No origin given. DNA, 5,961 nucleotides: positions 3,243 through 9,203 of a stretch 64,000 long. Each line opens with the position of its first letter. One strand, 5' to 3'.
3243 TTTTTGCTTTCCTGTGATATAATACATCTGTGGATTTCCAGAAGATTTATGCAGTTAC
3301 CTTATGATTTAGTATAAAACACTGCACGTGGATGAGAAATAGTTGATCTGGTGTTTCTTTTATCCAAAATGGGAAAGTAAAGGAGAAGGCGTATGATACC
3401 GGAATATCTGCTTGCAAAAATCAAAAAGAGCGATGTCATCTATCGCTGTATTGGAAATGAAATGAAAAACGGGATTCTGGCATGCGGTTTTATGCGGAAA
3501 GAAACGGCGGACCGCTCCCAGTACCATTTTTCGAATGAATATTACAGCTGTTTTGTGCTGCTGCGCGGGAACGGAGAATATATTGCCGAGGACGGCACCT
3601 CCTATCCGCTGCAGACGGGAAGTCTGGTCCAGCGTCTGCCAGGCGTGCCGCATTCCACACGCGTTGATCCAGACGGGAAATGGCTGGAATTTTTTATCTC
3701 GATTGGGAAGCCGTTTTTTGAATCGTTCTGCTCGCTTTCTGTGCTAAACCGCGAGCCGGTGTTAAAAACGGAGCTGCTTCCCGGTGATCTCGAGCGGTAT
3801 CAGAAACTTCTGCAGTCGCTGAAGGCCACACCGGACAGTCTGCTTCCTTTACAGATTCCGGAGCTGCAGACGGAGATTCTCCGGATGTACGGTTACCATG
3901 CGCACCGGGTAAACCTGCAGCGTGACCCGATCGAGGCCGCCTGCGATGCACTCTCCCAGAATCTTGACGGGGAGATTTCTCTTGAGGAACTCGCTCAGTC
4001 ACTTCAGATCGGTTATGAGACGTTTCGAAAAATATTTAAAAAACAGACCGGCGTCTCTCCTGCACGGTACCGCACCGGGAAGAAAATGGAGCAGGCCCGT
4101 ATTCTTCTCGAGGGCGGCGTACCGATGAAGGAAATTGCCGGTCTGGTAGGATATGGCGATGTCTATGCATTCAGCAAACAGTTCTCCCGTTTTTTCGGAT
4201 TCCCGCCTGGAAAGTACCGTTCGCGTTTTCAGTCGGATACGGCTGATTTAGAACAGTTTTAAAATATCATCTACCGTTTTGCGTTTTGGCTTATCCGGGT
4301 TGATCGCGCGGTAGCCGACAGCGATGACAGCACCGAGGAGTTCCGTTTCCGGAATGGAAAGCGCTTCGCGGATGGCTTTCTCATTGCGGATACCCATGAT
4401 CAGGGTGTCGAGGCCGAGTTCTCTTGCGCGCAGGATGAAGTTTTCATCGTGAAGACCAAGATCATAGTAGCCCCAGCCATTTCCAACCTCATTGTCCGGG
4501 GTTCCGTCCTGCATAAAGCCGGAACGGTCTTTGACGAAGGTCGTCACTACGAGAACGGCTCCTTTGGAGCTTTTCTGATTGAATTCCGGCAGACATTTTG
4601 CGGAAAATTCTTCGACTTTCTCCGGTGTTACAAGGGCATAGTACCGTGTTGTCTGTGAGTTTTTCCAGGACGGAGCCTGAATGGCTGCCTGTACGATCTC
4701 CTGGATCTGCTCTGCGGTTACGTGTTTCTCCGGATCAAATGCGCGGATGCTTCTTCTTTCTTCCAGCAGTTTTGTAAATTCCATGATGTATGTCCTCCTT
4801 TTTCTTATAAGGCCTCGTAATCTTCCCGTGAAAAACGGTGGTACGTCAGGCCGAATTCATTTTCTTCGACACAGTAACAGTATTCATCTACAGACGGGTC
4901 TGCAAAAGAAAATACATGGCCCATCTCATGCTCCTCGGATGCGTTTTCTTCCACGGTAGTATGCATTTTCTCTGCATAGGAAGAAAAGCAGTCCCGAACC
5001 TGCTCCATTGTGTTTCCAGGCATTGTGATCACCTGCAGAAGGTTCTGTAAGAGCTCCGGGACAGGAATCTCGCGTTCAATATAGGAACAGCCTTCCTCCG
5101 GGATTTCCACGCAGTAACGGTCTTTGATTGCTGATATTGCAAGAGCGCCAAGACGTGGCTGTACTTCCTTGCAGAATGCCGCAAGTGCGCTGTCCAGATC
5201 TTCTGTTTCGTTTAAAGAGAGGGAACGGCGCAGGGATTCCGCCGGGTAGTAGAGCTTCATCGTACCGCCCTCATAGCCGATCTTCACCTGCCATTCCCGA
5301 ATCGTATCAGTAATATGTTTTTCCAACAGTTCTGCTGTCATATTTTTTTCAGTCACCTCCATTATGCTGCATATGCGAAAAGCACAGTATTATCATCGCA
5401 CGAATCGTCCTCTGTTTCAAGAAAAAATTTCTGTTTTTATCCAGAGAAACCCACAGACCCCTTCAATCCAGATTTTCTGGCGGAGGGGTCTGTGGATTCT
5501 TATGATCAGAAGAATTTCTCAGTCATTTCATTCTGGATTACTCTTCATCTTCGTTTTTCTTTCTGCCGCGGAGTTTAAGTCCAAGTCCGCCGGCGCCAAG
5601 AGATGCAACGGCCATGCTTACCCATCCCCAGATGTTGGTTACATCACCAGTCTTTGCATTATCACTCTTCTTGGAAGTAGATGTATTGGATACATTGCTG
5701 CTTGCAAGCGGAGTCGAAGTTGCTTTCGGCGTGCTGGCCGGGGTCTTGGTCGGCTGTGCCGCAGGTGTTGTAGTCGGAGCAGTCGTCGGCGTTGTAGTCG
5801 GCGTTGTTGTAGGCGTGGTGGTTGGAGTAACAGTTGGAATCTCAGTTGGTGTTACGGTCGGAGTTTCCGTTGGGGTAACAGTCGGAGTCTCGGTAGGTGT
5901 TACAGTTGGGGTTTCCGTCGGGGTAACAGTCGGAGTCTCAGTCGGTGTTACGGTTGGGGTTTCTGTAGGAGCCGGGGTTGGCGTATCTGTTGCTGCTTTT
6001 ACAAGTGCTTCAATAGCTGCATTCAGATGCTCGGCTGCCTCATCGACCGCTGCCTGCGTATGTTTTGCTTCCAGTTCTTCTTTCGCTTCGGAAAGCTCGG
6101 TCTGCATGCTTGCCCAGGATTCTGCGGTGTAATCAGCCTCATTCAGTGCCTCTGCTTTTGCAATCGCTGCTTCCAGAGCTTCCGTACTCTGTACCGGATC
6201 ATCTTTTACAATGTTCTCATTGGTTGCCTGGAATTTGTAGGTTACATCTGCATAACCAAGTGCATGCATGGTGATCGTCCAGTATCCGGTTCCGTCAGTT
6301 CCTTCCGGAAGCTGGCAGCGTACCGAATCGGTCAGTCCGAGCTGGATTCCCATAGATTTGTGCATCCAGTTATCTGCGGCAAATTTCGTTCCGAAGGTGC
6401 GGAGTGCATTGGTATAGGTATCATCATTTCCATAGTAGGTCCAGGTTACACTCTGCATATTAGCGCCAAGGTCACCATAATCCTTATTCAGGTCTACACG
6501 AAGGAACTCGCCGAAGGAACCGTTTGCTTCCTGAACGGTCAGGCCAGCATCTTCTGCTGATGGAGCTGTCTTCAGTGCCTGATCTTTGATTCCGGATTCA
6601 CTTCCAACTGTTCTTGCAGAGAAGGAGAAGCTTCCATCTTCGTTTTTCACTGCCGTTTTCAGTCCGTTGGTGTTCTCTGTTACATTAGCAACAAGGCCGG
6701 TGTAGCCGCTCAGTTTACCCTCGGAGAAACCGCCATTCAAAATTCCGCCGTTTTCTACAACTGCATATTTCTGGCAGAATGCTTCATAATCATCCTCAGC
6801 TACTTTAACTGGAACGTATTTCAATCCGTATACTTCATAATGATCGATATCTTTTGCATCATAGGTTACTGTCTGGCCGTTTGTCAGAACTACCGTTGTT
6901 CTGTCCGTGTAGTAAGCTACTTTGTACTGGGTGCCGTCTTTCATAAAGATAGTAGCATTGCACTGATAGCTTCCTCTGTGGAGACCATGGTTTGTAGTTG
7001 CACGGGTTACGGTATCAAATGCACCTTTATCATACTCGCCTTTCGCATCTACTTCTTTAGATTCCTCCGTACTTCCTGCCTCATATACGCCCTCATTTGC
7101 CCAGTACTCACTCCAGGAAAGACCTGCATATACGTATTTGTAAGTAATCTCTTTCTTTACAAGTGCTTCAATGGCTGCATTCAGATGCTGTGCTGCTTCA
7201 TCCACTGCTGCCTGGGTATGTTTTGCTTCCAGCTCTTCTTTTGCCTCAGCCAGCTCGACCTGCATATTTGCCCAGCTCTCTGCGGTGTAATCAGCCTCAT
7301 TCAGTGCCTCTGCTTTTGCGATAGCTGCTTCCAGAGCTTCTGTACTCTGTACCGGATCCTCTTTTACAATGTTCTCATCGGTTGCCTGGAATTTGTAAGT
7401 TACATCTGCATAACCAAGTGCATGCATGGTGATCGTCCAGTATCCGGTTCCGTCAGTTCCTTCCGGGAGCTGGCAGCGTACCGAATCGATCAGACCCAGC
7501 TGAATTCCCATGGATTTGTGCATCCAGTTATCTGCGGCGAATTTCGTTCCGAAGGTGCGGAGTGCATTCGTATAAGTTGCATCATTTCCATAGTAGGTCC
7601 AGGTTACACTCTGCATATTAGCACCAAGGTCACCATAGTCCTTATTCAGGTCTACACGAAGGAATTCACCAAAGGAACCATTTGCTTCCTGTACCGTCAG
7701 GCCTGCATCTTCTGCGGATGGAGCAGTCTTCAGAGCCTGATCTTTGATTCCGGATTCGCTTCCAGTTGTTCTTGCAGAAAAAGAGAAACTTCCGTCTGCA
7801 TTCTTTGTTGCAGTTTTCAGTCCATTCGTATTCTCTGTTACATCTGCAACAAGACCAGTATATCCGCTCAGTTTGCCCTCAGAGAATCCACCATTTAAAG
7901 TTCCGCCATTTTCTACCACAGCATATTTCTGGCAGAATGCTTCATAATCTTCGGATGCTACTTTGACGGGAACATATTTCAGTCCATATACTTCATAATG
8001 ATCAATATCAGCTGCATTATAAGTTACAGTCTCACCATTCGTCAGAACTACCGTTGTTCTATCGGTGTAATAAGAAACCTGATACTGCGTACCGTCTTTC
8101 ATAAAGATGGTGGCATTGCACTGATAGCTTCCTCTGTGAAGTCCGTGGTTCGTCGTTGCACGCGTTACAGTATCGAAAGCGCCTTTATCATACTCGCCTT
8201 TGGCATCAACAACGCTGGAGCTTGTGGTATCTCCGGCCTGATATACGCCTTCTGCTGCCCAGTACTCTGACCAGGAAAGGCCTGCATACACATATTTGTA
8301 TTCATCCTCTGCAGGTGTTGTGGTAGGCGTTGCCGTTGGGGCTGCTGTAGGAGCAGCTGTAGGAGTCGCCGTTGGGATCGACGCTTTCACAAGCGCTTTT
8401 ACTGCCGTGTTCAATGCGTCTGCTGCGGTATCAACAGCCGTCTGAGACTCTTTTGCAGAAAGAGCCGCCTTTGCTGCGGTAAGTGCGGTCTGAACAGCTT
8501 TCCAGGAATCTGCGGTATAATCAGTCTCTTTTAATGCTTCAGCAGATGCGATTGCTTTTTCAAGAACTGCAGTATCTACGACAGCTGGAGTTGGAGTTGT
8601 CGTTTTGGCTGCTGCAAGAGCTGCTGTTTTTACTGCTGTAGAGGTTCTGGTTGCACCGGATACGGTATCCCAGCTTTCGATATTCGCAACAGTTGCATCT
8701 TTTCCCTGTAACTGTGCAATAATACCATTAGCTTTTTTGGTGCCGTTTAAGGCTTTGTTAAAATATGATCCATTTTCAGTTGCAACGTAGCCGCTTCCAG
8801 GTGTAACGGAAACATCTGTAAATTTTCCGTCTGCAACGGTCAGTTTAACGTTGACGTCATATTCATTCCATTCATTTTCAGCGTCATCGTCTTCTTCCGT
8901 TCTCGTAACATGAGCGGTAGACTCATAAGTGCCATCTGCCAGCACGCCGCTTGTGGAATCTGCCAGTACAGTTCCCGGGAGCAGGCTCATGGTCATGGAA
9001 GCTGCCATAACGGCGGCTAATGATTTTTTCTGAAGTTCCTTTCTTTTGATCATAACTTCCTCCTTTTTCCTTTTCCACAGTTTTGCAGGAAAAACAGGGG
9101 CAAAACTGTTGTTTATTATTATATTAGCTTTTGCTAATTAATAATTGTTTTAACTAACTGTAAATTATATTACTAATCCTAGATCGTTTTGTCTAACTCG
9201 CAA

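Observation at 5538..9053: Cell-wall-anchored flavoprotein whose bulk is a duplicated ~320-aa module of unknown function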

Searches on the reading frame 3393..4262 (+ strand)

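Call 12: search_protein_families(library=pfam, proteins=[window:3393-4262:+], max_evalue=0.001)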
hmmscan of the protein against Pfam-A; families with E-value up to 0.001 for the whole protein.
window:3393-4262:+ (289 aa): 4 families
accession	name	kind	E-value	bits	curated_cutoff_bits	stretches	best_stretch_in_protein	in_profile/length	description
PF12833.13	HTH_18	-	2e-18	66.9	33.6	1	200-278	1-80/80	Helix-turn-helix domain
PF00165.29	HTH_AraC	-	6.9e-14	52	26.6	1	187-228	1-42/42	Bacterial regulatory helix-turn-helix proteins, AraC family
PF02311.25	AraC_binding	-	0.00031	20.9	21.1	1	44-143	18-109/135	AraC-like ligand binding domain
PF07883.17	Cupin_2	-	0.00068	19.7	27.2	0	42-92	11-59/70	Cupin domain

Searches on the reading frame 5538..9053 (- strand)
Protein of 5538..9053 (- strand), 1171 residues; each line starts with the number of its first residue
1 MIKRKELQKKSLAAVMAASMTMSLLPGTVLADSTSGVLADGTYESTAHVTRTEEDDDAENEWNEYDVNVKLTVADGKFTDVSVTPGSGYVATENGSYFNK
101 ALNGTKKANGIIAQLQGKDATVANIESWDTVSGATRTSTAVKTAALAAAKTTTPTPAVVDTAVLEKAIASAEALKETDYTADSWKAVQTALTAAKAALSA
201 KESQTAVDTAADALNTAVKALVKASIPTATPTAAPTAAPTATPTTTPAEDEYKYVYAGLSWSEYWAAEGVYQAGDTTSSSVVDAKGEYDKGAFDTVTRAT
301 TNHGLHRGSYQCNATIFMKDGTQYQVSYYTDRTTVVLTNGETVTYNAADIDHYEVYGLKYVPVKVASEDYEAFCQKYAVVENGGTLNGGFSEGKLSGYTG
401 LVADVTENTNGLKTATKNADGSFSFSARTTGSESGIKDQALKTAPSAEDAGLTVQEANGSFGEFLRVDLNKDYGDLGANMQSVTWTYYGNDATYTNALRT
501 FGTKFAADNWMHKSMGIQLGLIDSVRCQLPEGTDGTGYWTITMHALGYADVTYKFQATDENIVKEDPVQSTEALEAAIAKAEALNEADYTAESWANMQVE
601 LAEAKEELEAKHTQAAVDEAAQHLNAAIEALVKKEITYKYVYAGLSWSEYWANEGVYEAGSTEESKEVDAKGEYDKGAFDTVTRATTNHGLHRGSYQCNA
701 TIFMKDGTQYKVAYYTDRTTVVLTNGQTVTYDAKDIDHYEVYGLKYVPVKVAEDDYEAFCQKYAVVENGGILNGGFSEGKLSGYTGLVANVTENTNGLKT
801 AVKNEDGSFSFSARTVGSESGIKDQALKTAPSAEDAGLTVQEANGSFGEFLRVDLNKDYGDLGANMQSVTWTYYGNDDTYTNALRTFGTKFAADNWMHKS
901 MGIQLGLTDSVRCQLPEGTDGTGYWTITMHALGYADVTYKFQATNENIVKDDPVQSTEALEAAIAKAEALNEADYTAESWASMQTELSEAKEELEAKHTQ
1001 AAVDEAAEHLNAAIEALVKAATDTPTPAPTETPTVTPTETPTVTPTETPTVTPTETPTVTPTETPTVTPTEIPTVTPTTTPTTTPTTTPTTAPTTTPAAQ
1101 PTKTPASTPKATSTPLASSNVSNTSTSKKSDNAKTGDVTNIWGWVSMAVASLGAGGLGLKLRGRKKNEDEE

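Call 5: search_protein_families(library=pfam, proteins=[window:5538-9053:-], max_evalue=1)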
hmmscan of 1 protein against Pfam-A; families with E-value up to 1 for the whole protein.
window:5538-9053:- (1171 aa): 8 families
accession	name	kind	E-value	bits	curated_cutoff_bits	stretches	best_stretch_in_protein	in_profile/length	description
PF14888.12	PBP-Tp47_c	-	5.4e-157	517.7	25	2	407-565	1-157/159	Penicillin-binding protein Tp47 domain C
PF14889.11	PBP-Tp47_a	-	2e-122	405.1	25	2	249-399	1-164/164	Penicillin-binding protein Tp47 domain a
PF04205.19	FMN_bind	-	9.2e-06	26.7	22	1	66-149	5-76/77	FMN-binding domain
PF07554.19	FIVAR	-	2.6e-05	25.2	29.2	3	164-221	5-70/71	FIVAR domain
PF08785.16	Ku_PK_bind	-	0.024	15.3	25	0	606-639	8-41/120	Ku C terminal domain like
PF23039.2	TMEM132_3rd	-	0.045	13.8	27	0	453-486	90-123/147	TMEM132 cohesin-like domain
PF24862.1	SUS_EPBD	-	0.24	12.3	27.7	0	942-989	32-79/88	Sucrose synthase EPBD domain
PF07569.16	Hira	-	0.25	11.4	25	0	95-178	111-191/220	TUP1-like enhancer of split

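Call 6: search_protein_families(library=ncbifam, proteins=[window:5538-9053:-], max_evalue=1)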
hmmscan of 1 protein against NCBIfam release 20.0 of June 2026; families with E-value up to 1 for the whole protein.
window:5538-9053:- (1171 aa): 5 families
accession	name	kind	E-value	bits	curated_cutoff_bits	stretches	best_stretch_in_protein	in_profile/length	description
NF047897.1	LctobiosidLnbX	equivalog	2.9e-22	78.4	2500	3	951-1035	1413-1496/1498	lacto-N-biosidase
NF041578.1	betaarabinsidaseHypBA2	equivalog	8.8e-15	53.2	3200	3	131-222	1617-1709/1709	beta-L-arabinobiosidase HypBA2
NF046019.1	ZmpB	exception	3.2e-11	41.2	3000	3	152-225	537-611/1969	zinc metalloprotease B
NF033675.1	NTTRR-F1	subfamily_domain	0.34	11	70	0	771-795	6-30/155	NTTRR-F1 domain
NF040974.1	RepABC_RepC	equivalog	0.37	10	150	0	963-1025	178-240/393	plasmid replication protein RepC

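Call 8: search_solved_structures(query=window:5538-9053:-, max_evalue=0.01, show_alignments=2)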
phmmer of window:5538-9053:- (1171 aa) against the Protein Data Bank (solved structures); distinct sequences matched with E-value up to 0.01: 9.
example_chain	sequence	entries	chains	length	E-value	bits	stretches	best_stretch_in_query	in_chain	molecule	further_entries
1o75_A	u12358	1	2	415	3.6e-19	71.4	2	790-938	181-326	47 KDA MEMBRANE ANTIGEN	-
8zvk_A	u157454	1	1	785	3e-11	45.2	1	1025-1099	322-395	AaBgIC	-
8ek1_P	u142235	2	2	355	5.3e-11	44.4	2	1023-1113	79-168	Circumsporozoite protein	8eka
9ygf_G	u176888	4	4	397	7.2e-11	43.9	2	1023-1112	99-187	Circumsporozoite protein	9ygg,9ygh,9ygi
7v05_X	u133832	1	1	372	7.9e-11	43.8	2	1025-1113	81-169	Circumsporozoite protein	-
6mb3_E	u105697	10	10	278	5e-10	41.1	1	1022-1125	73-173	Plasmodium falciparum recombinant shortened CSP | circumsporozoite protein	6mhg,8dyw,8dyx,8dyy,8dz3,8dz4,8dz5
8eh5_G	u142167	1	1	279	5e-10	41.1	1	1022-1125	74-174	Circumsporozoite protein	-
9ufe_CA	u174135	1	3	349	4.3e-06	28.1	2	1024-1110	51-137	OCM3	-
6ncl_a0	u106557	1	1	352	0.0022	19.2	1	1026-1156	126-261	P14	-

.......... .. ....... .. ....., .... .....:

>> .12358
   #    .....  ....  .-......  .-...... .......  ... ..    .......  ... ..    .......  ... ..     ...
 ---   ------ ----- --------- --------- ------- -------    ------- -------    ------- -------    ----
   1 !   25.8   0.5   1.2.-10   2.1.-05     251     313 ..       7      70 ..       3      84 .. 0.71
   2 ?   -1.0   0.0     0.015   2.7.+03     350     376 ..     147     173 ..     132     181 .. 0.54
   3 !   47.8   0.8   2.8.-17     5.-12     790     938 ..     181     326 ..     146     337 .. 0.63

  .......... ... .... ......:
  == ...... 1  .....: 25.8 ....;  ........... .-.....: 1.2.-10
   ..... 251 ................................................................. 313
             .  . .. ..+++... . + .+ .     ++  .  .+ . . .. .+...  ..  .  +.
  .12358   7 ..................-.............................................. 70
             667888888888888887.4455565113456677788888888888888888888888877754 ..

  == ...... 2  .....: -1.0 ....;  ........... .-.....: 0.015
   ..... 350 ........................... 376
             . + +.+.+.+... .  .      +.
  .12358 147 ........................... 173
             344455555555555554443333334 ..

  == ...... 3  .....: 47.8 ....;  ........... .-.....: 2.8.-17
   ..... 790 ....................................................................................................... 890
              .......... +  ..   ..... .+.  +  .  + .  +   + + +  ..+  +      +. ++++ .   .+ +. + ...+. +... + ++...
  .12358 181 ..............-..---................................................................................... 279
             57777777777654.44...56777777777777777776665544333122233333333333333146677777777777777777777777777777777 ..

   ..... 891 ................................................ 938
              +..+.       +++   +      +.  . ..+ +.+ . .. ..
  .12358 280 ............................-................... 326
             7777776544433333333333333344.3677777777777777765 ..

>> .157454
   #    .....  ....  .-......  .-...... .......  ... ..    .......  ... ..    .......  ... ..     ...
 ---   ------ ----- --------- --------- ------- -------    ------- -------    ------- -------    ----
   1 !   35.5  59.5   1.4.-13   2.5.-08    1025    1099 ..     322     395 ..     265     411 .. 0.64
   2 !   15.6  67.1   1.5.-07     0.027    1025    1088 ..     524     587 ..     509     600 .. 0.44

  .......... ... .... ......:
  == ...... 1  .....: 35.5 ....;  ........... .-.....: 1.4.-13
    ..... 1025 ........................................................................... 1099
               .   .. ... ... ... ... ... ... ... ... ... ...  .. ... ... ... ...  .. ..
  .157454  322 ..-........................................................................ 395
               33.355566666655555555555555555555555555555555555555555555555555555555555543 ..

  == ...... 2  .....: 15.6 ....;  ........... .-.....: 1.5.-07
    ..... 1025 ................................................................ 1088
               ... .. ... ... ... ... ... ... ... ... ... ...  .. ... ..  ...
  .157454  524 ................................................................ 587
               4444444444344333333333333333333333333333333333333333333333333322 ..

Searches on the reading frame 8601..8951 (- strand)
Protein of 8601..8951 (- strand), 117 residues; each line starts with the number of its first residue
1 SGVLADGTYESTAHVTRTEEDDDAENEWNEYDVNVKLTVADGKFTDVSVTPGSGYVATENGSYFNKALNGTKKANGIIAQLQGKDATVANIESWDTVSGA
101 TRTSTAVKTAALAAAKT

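Call 89: search_solved_structures(query=window:8601-8951:-, max_evalue=1, show_alignments=1)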
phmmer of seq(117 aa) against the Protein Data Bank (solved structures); distinct sequences matched with E-value up to 1: 5.
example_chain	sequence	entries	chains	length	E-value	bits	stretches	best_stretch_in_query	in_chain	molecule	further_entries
7onc_A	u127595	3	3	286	2.4e-06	31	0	4-29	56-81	SAKe6BE | S6BE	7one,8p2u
7op4_A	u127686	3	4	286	6.8e-06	29.5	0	4-29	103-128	SAKe6BE-3HH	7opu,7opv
8pjq_A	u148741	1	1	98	0.28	14.7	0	4-29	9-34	SAKe2BE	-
6r21_M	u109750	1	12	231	0.29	14.7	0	19-94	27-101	Tail tubular protein gp11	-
4rye_A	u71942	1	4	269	0.5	13.9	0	39-106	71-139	D-alanyl-D-alanine carboxypeptidase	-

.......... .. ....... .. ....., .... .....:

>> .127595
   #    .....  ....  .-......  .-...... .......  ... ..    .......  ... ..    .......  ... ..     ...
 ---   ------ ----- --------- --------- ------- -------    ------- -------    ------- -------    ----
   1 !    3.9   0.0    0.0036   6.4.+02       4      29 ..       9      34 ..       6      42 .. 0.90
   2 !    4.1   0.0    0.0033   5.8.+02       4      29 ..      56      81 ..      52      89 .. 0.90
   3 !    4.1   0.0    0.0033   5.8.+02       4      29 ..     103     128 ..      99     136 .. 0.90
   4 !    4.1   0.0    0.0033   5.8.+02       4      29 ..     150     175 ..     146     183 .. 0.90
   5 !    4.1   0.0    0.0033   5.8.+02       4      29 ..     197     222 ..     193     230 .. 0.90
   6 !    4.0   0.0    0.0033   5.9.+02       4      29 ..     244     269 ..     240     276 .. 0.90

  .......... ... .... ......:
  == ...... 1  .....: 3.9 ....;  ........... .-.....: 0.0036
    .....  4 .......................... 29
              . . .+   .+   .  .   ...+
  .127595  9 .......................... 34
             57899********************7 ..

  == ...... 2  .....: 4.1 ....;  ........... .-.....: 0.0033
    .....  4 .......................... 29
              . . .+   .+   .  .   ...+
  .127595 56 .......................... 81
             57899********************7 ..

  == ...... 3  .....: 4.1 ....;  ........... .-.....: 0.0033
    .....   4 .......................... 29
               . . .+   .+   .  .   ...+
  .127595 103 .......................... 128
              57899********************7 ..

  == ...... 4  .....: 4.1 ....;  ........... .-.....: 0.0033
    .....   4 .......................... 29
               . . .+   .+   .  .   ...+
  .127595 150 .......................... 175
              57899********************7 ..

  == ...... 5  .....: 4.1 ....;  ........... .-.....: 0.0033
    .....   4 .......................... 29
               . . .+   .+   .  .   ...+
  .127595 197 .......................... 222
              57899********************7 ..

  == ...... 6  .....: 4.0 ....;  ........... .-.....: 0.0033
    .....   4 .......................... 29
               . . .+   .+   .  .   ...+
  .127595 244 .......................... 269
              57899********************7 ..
